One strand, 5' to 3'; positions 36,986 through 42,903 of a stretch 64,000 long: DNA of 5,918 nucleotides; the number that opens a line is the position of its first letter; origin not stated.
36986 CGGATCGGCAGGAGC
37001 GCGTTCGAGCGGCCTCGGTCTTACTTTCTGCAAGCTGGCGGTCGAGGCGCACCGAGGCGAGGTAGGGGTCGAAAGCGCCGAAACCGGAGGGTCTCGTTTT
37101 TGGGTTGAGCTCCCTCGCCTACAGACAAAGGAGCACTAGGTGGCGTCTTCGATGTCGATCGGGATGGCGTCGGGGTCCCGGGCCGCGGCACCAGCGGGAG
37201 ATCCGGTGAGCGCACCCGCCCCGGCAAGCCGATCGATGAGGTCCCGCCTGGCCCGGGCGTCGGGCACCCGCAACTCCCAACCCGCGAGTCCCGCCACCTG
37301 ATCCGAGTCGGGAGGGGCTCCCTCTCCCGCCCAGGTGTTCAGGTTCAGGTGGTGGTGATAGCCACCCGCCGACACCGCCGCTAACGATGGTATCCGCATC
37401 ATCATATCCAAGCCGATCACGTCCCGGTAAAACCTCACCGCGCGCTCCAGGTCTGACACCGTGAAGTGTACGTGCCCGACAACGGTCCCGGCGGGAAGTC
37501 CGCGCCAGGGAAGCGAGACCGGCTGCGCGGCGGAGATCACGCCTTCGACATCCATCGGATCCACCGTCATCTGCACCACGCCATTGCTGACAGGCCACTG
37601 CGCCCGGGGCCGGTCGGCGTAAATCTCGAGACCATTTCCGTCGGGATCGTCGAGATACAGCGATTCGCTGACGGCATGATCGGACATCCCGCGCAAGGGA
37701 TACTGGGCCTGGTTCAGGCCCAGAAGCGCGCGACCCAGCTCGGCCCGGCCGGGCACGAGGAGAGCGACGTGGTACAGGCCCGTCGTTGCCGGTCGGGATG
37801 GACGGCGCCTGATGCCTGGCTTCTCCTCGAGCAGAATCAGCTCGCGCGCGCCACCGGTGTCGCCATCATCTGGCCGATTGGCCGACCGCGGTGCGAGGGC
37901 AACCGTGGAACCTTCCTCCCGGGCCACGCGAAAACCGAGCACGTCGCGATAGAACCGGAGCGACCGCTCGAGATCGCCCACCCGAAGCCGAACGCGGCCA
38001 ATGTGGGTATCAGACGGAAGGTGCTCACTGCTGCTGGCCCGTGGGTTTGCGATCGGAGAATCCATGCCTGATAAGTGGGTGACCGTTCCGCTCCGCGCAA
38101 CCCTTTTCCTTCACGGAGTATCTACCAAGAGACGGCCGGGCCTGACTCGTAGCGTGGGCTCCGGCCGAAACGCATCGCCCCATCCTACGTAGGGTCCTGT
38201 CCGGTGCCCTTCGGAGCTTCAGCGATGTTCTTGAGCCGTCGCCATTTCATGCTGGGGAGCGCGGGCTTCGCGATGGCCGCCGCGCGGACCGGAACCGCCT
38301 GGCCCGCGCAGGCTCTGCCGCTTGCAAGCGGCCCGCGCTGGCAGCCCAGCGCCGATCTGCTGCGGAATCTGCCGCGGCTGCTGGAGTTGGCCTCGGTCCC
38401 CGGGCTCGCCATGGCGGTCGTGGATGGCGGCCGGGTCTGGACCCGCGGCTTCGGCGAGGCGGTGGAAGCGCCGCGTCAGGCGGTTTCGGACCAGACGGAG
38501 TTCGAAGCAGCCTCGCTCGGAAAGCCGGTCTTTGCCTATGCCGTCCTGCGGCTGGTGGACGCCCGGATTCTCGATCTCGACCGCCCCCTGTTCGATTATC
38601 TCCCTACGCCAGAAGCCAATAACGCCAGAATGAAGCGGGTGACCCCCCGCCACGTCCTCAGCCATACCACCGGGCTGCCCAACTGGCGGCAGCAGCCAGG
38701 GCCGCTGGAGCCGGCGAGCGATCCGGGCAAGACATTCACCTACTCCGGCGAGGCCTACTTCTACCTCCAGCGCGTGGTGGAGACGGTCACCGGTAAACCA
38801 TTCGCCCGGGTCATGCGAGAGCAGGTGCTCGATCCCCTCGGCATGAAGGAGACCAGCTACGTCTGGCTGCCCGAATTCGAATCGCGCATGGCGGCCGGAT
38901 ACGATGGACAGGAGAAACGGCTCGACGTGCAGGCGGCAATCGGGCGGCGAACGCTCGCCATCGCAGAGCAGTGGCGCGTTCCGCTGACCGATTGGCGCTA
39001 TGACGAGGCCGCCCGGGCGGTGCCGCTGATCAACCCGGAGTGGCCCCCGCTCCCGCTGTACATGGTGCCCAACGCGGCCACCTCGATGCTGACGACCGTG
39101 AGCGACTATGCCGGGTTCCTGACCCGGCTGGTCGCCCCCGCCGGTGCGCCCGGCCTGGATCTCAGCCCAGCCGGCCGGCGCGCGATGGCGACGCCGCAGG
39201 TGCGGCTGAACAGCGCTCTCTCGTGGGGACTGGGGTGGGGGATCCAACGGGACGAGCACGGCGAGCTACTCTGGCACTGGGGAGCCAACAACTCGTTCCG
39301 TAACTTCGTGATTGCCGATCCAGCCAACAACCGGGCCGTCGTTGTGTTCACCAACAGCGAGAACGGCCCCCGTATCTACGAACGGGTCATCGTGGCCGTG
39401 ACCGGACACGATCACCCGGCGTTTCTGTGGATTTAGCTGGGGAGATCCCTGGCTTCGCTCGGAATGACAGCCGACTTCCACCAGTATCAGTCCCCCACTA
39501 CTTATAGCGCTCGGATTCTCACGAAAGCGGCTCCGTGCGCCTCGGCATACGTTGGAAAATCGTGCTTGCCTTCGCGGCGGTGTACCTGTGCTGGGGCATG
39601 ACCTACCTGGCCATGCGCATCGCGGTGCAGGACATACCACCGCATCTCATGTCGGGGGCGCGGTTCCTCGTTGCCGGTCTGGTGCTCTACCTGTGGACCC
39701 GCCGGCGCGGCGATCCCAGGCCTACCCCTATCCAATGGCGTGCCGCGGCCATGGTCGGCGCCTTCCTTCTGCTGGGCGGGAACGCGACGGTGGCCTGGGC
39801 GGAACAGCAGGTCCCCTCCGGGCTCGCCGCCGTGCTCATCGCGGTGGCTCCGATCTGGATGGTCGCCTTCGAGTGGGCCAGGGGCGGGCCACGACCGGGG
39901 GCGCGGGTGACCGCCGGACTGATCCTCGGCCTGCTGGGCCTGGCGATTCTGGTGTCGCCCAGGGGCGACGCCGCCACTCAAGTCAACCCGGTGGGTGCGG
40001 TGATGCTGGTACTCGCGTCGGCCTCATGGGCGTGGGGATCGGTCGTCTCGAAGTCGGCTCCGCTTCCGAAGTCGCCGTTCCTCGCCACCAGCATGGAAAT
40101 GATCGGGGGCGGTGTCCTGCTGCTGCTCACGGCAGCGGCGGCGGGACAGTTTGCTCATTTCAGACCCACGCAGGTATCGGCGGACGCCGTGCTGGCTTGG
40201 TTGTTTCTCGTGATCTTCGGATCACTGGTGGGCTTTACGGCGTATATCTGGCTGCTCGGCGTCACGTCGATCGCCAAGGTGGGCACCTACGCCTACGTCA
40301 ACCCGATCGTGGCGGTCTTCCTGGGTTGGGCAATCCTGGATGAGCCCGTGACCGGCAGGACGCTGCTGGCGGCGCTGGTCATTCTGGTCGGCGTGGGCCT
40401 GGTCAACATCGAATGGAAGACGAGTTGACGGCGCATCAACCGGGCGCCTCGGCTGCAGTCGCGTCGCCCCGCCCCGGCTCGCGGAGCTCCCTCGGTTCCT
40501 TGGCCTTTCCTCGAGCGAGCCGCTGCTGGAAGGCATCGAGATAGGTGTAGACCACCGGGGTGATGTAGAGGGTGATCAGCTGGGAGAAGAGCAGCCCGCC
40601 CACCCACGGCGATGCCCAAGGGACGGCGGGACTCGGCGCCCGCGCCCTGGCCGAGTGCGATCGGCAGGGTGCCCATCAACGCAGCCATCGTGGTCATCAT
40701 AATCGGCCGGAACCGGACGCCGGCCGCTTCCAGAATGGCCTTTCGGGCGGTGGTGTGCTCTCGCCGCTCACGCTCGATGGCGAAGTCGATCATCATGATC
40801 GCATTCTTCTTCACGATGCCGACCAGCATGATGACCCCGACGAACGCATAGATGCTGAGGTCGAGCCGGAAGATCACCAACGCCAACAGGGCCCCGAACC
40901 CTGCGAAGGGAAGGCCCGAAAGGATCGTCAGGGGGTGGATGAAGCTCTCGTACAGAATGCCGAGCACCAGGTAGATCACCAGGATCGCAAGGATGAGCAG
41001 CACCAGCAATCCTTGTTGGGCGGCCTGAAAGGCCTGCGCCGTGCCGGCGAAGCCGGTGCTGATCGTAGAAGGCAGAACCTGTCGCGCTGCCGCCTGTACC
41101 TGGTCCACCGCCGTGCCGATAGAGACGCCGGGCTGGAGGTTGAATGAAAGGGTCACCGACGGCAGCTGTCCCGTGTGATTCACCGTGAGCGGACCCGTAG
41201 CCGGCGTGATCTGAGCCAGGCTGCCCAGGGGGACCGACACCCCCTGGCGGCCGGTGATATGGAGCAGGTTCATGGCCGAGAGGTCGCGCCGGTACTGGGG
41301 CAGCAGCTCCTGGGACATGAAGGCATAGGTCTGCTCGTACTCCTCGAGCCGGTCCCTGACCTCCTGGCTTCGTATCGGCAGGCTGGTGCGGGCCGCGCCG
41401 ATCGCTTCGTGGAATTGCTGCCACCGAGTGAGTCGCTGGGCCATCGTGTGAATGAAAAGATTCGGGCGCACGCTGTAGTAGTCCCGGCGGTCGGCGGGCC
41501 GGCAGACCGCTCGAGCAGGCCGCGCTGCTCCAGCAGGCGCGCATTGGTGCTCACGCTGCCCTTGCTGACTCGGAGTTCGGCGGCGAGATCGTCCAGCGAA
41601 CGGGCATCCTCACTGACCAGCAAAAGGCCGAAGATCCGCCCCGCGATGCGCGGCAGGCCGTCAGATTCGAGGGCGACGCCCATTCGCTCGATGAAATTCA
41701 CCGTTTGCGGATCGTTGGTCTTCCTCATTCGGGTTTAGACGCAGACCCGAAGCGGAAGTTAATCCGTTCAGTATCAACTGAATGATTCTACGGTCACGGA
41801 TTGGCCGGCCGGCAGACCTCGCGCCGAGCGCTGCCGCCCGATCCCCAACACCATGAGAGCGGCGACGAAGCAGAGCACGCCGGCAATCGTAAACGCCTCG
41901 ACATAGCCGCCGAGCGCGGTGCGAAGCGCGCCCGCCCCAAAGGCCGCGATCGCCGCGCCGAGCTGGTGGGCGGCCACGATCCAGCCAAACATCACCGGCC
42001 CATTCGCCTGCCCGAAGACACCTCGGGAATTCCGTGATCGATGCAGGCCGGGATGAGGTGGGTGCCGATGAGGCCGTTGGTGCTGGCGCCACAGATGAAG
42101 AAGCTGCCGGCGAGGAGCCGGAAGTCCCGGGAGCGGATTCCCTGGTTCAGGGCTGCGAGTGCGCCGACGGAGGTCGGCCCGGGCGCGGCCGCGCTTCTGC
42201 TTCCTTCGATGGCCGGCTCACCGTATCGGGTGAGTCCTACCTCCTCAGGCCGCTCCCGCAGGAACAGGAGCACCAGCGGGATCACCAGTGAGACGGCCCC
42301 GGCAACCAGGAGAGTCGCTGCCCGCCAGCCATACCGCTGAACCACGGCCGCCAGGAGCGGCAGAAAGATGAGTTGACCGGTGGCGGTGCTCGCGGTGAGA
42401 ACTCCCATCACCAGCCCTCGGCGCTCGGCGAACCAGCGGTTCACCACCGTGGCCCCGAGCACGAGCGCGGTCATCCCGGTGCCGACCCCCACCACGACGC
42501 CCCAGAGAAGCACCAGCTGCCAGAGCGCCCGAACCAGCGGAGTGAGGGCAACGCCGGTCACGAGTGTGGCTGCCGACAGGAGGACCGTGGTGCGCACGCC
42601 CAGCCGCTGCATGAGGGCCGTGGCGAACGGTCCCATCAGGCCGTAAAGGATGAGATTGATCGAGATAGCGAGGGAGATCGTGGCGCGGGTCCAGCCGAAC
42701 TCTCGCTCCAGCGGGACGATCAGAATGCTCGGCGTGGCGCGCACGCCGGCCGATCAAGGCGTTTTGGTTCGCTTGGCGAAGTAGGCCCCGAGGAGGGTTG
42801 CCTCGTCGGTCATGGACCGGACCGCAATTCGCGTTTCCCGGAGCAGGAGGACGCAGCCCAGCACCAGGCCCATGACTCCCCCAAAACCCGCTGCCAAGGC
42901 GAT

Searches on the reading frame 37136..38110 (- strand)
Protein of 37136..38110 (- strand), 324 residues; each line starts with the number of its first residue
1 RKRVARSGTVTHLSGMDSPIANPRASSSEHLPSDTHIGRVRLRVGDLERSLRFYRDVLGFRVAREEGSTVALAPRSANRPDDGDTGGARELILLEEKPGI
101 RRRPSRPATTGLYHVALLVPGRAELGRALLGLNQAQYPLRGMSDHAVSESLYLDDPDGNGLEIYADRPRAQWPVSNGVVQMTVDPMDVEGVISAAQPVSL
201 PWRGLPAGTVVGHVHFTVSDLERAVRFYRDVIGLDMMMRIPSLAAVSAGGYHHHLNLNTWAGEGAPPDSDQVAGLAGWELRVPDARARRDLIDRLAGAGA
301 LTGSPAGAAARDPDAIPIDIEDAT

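Call 34: search_protein_families(library=pfam, proteins=[window:37136-38110:-], max_evalue=0.001)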
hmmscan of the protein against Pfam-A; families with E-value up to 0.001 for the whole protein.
window:37136-38110:- (324 aa): 5 families
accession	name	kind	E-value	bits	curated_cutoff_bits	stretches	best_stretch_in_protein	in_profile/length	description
PF00903.31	Glyoxalase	-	4.5e-23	82.3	20.6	2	37-163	2-121/121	Glyoxalase/Bleomycin resistance protein/Dioxygenase superfamily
PF22677.2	Ble-like_N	-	2.5e-13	50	24.5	2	42-70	7-36/41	Bleomycin resistance protein-like N-terminal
PF18029.7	Glyoxalase_6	-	5.7e-06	27.4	23.6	0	42-162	4-104/106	Glyoxalase-like domain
PF13669.12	Glyoxalase_4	-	6.9e-05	23.5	27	0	213-237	2-26/109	Glyoxalase/Bleomycin resistance protein/Dioxygenase superfamily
PF12681.13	Glyoxalase_2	-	0.00031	21.1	30.1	0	42-71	6-35/118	Glyoxalase-like domain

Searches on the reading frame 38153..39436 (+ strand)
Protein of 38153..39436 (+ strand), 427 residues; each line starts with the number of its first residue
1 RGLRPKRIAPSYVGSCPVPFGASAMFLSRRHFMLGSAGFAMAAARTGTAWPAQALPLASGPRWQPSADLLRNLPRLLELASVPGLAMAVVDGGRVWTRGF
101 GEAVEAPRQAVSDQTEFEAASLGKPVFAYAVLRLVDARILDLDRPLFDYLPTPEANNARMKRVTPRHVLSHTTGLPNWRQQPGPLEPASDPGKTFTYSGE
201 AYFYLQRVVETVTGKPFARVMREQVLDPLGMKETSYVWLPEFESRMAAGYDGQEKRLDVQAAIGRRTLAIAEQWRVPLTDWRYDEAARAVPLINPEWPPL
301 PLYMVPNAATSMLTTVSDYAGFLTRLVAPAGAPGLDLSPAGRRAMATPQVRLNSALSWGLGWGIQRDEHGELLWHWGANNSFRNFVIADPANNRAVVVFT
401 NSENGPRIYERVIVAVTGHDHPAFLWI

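Call 34: search_protein_families(library=pfam, proteins=[window:38153-39436:+], max_evalue=0.001)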
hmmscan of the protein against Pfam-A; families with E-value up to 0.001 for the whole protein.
window:38153-39436:+ (427 aa): 1 family
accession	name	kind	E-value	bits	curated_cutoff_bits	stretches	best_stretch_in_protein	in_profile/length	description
PF00144.29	Beta-lactamase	-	2.8e-53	181.7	27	1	80-406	12-314/329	Beta-lactamase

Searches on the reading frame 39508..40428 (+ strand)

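Call 34: search_protein_families(library=pfam, proteins=[window:39508-40428:+], max_evalue=0.001)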
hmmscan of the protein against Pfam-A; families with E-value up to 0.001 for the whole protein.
window:39508-40428:+ (306 aa): 1 family
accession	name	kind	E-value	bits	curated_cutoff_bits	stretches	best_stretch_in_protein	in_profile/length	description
PF00892.27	EamA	-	6.3e-38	130.5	28.2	2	18-149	3-134/135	EamA-like transporter family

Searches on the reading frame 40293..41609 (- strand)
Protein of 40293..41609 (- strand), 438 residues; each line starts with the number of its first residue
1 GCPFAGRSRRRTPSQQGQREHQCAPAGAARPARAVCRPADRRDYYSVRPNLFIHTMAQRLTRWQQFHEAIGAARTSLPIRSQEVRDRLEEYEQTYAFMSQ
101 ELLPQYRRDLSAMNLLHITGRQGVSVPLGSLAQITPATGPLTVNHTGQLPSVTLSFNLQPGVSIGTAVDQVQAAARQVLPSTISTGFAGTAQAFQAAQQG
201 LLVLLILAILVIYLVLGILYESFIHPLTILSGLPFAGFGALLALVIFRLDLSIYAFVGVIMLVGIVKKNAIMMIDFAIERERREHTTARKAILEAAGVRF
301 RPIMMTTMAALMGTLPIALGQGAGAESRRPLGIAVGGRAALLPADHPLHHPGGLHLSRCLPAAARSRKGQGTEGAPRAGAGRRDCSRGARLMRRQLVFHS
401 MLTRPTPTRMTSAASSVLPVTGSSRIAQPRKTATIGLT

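Call 34: search_protein_families(library=pfam, proteins=[window:40293-41609:-], max_evalue=0.001)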
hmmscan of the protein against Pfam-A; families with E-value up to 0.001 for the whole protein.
window:40293-41609:- (438 aa): 1 family
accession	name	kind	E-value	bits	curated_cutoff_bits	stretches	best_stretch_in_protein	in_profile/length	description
PF00873.25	ACR_tran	-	2.2e-75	254.6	28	1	102-337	764-1000/1021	AcrB/AcrD/AcrF family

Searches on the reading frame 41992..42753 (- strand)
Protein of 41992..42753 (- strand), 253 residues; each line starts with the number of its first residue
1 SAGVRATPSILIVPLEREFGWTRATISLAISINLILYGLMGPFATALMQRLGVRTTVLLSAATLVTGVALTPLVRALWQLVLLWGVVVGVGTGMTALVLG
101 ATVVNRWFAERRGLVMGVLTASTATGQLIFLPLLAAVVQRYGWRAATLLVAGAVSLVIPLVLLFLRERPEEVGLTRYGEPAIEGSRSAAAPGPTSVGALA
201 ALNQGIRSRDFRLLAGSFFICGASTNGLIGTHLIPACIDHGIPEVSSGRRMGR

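Call 34: search_protein_families(library=pfam, proteins=[window:41992-42753:-], max_evalue=0.001)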
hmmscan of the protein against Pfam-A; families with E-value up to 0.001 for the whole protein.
window:41992-42753:- (253 aa): 1 family
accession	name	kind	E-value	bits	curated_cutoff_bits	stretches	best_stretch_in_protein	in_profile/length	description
PF07690.21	MFS_1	-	2.4e-26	92.9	33.4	1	7-229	14-221/347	Major Facilitator Superfamily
